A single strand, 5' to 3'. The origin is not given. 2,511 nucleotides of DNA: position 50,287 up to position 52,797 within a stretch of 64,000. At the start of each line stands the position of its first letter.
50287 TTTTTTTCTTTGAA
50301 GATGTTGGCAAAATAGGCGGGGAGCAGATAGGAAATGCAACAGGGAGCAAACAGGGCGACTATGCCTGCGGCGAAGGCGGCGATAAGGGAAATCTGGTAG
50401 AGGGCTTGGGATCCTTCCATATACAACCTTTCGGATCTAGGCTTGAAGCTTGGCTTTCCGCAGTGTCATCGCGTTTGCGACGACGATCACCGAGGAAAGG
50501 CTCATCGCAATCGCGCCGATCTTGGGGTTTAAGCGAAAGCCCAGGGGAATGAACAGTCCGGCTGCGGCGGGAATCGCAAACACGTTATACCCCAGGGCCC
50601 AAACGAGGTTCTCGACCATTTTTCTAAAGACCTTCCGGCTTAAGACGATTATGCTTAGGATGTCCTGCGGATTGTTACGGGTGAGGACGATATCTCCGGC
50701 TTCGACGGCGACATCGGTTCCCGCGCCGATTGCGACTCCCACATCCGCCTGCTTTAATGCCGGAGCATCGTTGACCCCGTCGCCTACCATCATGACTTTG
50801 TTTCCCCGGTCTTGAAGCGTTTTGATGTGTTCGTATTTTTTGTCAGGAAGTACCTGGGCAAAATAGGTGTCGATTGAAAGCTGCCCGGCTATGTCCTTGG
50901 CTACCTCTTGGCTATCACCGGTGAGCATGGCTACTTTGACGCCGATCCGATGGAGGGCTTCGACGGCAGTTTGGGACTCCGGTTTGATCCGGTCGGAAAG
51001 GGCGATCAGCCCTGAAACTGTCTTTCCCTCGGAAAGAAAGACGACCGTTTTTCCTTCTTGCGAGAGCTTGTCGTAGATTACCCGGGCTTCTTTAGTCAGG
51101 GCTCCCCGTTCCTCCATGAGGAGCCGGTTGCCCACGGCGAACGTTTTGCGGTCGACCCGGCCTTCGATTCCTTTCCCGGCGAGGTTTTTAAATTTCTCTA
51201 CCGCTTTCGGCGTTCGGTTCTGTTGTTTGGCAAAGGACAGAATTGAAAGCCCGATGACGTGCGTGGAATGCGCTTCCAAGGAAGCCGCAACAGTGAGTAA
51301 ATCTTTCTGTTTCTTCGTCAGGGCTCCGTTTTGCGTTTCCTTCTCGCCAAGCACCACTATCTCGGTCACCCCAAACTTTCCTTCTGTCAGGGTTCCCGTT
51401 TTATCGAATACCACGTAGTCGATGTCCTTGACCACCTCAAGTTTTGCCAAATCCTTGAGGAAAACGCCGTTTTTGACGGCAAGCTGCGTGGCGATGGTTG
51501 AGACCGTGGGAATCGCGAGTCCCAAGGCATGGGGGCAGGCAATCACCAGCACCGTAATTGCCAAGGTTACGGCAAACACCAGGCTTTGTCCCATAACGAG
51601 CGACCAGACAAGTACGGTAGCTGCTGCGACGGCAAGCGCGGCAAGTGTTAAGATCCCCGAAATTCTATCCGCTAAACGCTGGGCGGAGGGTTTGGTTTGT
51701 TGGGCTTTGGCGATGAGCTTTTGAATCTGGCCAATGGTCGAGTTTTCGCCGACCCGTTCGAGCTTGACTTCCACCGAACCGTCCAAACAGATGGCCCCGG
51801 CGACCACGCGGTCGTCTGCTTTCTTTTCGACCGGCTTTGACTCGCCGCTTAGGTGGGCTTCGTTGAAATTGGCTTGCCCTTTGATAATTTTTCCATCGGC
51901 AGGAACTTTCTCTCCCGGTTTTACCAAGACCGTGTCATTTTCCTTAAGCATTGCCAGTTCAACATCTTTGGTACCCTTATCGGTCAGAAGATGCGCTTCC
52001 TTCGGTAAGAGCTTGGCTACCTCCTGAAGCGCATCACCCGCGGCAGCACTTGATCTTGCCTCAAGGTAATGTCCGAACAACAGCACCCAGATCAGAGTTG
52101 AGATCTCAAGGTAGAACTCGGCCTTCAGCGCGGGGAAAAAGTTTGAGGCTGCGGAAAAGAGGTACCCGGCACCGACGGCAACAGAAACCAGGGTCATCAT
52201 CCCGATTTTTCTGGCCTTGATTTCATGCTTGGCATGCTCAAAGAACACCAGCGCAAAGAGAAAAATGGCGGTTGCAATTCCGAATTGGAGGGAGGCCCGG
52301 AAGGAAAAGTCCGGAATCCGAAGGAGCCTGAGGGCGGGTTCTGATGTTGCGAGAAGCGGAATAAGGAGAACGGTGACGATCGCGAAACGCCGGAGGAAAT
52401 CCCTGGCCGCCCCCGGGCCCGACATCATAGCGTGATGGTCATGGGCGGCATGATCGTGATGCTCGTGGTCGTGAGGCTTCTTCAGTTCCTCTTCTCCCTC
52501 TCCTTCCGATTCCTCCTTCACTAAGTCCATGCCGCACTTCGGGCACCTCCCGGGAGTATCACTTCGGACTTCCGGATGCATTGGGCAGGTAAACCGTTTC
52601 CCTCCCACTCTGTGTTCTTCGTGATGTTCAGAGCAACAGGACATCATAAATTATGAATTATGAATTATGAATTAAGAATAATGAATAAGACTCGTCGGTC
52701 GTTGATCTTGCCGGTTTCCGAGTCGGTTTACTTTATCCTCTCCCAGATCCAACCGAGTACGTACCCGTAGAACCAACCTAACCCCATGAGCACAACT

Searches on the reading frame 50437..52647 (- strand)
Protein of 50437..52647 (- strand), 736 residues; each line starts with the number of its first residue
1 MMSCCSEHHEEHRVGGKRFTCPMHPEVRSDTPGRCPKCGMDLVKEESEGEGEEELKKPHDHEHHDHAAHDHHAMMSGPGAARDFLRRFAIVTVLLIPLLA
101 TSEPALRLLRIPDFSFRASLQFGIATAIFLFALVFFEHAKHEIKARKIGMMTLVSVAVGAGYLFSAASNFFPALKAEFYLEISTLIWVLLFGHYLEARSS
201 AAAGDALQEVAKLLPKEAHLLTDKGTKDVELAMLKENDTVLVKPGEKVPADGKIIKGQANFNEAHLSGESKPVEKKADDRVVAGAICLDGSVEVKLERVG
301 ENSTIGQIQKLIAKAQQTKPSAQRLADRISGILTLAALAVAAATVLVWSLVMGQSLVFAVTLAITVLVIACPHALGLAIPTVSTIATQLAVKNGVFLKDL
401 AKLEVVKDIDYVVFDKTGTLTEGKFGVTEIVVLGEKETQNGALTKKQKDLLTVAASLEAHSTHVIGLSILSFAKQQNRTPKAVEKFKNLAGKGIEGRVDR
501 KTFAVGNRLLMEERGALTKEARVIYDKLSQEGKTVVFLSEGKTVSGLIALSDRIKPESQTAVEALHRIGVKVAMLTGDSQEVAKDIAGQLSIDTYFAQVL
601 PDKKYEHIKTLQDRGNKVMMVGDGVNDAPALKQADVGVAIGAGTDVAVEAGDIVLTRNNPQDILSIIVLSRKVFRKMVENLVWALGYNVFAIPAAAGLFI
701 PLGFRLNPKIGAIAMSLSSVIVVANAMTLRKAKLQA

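Call 7: search_protein_families(library=pfam, proteins=[window:50437-52647:-])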
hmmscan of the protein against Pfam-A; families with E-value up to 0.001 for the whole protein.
window:50437-52647:- (736 aa): 4 families
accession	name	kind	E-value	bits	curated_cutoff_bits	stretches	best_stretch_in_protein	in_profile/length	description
PF00122.25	E1-E2_ATPase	-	9.3e-51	172.3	28.1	1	212-392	1-180/181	E1-E2 ATPase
PF00702.32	Hydrolase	-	1.1e-33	117.7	26.4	1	409-635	1-191/191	haloacid dehalogenase-like hydrolase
PF19335.5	HMBD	-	1.3e-14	54.3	23.6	1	19-44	2-27/28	Heavy metal binding domain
PF08282.18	Hydrolase_3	-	4.2e-08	33.7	20.9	1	609-660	197-248/255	haloacid dehalogenase-like hydrolase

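Call 14: find_encoding_contigs(protein=window:50437-52647:-, flank=10000, max_places=10)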
Protein window:50437-52647:- (736 aa): 4 contigs read that carry it; 3 places shown.
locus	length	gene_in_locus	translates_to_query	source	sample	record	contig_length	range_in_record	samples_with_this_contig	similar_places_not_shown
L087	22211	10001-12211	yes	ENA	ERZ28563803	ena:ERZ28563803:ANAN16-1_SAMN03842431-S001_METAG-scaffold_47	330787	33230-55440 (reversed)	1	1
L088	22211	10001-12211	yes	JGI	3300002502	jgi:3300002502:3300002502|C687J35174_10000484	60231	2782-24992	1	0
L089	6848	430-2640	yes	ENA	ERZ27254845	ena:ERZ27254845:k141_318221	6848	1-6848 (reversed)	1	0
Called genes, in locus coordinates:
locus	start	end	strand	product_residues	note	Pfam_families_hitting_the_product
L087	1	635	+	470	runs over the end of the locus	PF01336:tRNA_anti-codon, PF00152:tRNA-synt_2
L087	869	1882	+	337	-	PF00768:Peptidase_S11, PF13354:Beta-lactamase2 (weak)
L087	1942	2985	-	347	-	-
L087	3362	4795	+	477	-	PF00749:tRNA-synt_1c, PF19269:Anticodon_2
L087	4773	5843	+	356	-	PF01467:CTP_transf_like, PF04019:DUF359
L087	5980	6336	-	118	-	PF01329:Pterin_4a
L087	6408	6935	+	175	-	PF12840:HTH_20, PF01022:HTH_5, PF12802:MarR_2 (faint), PF04945:YHS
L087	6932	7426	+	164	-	PF22544:HYDIN_VesB_CFA65-like_Ig (weak), PF07610:DUF1573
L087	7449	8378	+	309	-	-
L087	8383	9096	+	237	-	PF00581:Rhodanese, PF22544:HYDIN_VesB_CFA65-like_Ig, PF07610:DUF1573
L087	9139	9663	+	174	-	-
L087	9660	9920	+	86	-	PF18926:DUF5676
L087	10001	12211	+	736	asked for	PF19335:HMBD, PF00122:E1-E2_ATPase, PF00702:Hydrolase, PF08282:Hydrolase_3 (faint)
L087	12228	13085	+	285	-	-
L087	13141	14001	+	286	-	PF03477:ATP-cone (weak), PF04471:Mrr_cat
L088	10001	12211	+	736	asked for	PF19335:HMBD, PF00122:E1-E2_ATPase, PF00702:Hydrolase, PF08282:Hydrolase_3 (faint)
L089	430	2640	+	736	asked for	PF19335:HMBD, PF00122:E1-E2_ATPase, PF00702:Hydrolase, PF08282:Hydrolase_3 (faint)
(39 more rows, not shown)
